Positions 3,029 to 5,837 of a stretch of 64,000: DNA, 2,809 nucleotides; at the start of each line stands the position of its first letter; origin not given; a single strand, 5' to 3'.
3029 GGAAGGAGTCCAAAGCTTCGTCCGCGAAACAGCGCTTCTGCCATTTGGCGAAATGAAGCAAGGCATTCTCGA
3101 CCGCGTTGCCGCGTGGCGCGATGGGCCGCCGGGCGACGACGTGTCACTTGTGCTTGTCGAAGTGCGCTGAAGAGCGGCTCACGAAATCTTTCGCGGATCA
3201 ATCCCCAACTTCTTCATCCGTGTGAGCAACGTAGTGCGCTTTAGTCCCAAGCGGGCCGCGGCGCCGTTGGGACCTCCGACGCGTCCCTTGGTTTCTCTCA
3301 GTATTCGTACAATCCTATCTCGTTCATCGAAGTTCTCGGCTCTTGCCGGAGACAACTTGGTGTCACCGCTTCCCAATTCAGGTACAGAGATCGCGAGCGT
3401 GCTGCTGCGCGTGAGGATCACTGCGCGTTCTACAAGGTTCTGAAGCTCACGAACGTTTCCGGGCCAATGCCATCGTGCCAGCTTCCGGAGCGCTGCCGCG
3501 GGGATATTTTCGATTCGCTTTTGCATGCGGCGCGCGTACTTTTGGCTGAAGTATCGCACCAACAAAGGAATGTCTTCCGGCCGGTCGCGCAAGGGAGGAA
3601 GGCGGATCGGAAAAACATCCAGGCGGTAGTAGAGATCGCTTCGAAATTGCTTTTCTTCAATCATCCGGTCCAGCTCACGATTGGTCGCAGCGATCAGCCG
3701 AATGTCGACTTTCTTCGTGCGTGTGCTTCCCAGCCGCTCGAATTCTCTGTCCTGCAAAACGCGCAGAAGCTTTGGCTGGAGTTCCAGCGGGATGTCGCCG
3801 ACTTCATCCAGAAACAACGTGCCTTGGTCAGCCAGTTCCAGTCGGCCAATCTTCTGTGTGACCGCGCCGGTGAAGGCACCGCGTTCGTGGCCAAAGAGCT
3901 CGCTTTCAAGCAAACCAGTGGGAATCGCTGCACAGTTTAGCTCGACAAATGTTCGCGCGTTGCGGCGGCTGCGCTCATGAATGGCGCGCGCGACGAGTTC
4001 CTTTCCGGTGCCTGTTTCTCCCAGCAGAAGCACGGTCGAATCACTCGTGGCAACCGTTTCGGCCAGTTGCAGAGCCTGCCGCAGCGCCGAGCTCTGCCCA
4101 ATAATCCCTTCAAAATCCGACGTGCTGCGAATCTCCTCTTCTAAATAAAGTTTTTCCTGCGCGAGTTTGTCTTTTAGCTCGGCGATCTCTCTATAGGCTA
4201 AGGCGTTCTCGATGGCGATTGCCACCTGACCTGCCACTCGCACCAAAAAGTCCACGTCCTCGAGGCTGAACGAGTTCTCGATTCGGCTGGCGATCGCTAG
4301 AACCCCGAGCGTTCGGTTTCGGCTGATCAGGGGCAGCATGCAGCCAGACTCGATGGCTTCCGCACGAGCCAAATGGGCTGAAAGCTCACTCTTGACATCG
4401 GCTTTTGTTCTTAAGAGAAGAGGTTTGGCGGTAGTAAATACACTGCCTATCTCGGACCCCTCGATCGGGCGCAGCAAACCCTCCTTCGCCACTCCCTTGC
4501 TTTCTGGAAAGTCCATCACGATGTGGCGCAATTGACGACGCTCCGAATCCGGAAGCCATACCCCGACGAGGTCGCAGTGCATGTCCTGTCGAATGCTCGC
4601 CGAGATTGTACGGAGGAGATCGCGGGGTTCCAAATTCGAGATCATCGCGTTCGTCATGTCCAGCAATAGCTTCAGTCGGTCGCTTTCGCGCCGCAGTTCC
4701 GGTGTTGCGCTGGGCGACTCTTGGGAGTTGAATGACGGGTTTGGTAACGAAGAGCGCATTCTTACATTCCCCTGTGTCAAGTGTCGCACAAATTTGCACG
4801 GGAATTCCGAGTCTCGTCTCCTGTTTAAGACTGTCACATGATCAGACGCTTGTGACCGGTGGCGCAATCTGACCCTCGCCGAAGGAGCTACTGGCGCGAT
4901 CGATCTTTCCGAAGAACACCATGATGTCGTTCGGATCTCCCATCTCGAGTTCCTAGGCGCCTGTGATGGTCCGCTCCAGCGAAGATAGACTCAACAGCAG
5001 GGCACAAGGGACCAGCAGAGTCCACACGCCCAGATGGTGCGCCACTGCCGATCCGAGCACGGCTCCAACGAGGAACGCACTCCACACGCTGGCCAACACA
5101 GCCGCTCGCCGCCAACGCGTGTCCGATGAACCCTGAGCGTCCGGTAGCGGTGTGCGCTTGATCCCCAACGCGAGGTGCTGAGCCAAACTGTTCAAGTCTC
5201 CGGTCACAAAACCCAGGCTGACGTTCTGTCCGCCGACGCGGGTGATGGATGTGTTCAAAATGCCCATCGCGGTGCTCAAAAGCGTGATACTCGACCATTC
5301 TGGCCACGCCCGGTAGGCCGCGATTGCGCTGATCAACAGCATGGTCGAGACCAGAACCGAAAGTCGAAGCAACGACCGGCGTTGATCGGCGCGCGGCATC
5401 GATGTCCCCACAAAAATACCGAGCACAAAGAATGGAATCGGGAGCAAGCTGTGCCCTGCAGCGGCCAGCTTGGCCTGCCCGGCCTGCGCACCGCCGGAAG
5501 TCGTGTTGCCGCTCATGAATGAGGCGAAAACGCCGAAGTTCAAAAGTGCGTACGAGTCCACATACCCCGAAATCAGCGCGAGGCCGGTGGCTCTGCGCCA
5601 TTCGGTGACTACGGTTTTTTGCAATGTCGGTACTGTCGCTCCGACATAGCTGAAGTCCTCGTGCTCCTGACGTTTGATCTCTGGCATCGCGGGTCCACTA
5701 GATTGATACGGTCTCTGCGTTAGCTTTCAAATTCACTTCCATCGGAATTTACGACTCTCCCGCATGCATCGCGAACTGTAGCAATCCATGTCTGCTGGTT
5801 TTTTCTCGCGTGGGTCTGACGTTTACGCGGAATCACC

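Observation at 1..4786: Sigma-54 / GAF-activator control of a partner-switching module adjacent to an ECF sigma factor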

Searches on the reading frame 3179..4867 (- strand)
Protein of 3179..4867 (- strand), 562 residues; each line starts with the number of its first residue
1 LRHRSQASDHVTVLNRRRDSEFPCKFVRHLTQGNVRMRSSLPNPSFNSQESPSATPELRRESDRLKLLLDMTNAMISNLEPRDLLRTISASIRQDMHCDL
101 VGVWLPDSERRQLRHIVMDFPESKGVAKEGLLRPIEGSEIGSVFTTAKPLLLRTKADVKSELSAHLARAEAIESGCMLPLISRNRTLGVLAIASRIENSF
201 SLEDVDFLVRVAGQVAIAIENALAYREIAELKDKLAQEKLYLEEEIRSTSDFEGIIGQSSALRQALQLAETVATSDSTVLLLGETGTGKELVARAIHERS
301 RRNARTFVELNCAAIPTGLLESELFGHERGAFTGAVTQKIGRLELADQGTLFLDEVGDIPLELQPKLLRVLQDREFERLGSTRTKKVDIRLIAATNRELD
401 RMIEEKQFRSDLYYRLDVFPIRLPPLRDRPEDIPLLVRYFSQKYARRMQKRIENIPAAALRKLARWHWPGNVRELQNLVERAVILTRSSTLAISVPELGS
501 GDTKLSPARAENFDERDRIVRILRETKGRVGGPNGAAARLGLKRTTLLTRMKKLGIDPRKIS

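Call 5: search_protein_families(library=pfam, proteins=[window:3179-4867:-], max_evalue=0.01)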
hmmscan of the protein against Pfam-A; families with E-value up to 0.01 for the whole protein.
window:3179-4867:- (562 aa): 13 families
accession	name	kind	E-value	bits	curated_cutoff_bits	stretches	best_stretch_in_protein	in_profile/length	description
PF00158.32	Sigma54_activat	-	1.4e-72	243.3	20.2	1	255-421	1-167/168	Sigma-54 interaction domain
PF25601.1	AAA_lid_14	-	1e-22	80.2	27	1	427-493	1-67/87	AAA+ ATPase lid domain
PF14532.12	Sigma54_activ_2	-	9.4e-20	71.7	25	1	257-426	2-138/138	Sigma-54 interaction domain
PF01590.32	GAF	-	1.2e-13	52.1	22.4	1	81-219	2-133/133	GAF domain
PF13185.12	GAF_2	-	1.1e-12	48.8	28.6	1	80-220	3-136/136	GAF domain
PF13492.12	GAF_3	-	8.7e-09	36.3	27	1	84-221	5-129/129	GAF domain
PF07728.20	AAA_5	-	1.7e-08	35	22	1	279-399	2-125/139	AAA domain (dynein-related subfamily)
PF01078.27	Mg_chelatase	-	3.6e-06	27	20.3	0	251-297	1-43/207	Magnesium chelatase, subunit ChlI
PF00004.35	AAA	-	5.1e-05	24.2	21.2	1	279-404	1-116/131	ATPase family associated with various cellular activities (AAA)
PF13191.12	AAA_16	-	7.1e-05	23.8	32.6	1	257-323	4-64/167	AAA ATPase domain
PF06068.19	TIP49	-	0.003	17.2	23.8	1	240-311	11-84/347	TIP49 P-loop domain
PF00493.29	MCM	-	0.009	15.6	23.3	0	271-373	52-147/224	MCM P-loop domain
PF07724.20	AAA_2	-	0.0099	16.4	27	0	277-407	4-135/166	AAA domain (Cdc48 subfamily)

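Call 6: search_protein_families(library=ncbifam, proteins=[window:3179-4867:-], max_evalue=0.01)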
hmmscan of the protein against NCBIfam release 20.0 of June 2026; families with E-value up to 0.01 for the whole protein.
window:3179-4867:- (562 aa): 34 families (the best 25 are shown)
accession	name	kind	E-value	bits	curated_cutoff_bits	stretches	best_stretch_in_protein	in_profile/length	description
NF011958.0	PRK15429.1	equivalog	2.9e-172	574.8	830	1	57-559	179-689/692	formate hydrogenlyase transcriptional activator FlhA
TIGR01817.1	nifA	equivalog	4e-117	392.2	528.85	1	83-502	22-444/534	nif-specific transcriptional activator NifA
NF003451.0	PRK05022.1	equivalog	1.1e-105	354.4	476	1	176-492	115-429/512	nitric oxide reductase transcriptional regulator NorR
NF041552.1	TF_PrdR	equivalog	7.2e-103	344.9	795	1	226-553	235-575/577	sigma-54 dependent transcriptional regulator PrdR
TIGR02915.1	PEP_resp_reg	equivalog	3e-99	332.9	502.6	1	235-556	122-444/445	PEP-CTERM-box response regulator transcription factor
NF008469.0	PRK11361.1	equivalog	8.4e-99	331.3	714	1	235-560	125-460/461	acetoacetate metabolism transcriptional regulator AtoC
NF038308.1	RNA_repair_RtcR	equivalog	1.3e-94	318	650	1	237-495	164-431/530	RNA repair transcriptional activator RtcR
TIGR01818.1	ntrC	equivalog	2.7e-91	306.7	558.6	1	242-512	123-395/463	nitrogen regulation protein NR(I)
NF050807.1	TransRegFlbDCaul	equivalog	1.1e-88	298.1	750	1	250-503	115-368/454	sigma-54-dependent transcriptional regulator FlbD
TIGR02329.1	propionate_PrpR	equivalog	5e-85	286.1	499.2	1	209-553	169-526/526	propionate catabolism operon regulatory protein PrpR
TIGR02974.1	phageshock_pspF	equivalog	7.4e-83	278.5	443.55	1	255-493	1-240/336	phage shock protein operon transcriptional activator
NF041906.1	V4R_TF_MobR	exception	8.2e-83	278.7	999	1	230-490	209-469/544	phenol degradation transcriptional regulator MobR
NF007689.0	PRK10365.1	equivalog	3.1e-82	276.7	760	1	231-551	117-439/441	sigma-54-dependent response regulator transcription factor ZraR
NF011695.0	PRK15115.1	equivalog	3.3e-81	273.3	763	1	252-547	134-429/445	two-component system response regulator GlrR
NF011953.0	PRK15424.1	equivalog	9.1e-81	272.1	703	1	208-553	178-533/538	propionate catabolism operon regulatory protein PrpR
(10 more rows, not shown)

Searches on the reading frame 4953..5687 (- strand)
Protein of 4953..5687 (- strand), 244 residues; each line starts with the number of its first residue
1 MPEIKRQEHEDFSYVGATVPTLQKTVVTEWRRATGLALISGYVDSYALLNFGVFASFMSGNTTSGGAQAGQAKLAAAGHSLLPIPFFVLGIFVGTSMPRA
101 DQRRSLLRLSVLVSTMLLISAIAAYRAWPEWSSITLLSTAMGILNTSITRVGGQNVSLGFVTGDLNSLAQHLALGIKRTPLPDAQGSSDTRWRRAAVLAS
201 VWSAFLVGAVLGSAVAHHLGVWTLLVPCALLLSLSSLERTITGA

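Call 5: search_protein_families(library=pfam, proteins=[window:4953-5687:-], max_evalue=0.01)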
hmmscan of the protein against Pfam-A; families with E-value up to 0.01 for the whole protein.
window:4953-5687:- (244 aa): 2 families
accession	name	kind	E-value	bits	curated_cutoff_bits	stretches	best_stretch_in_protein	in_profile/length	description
PF06912.16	DUF1275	-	1.4e-34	120.1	25.4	1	35-234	4-190/193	Protein of unknown function (DUF1275)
PF01757.29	Acyl_transf_3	-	0.00082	19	31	1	34-144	155-254/326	Acyltransferase domain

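Call 6: search_protein_families(library=ncbifam, proteins=[window:4953-5687:-], max_evalue=0.01)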
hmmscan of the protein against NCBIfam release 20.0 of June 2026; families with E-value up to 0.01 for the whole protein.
window:4953-5687:- (244 aa): 0 families
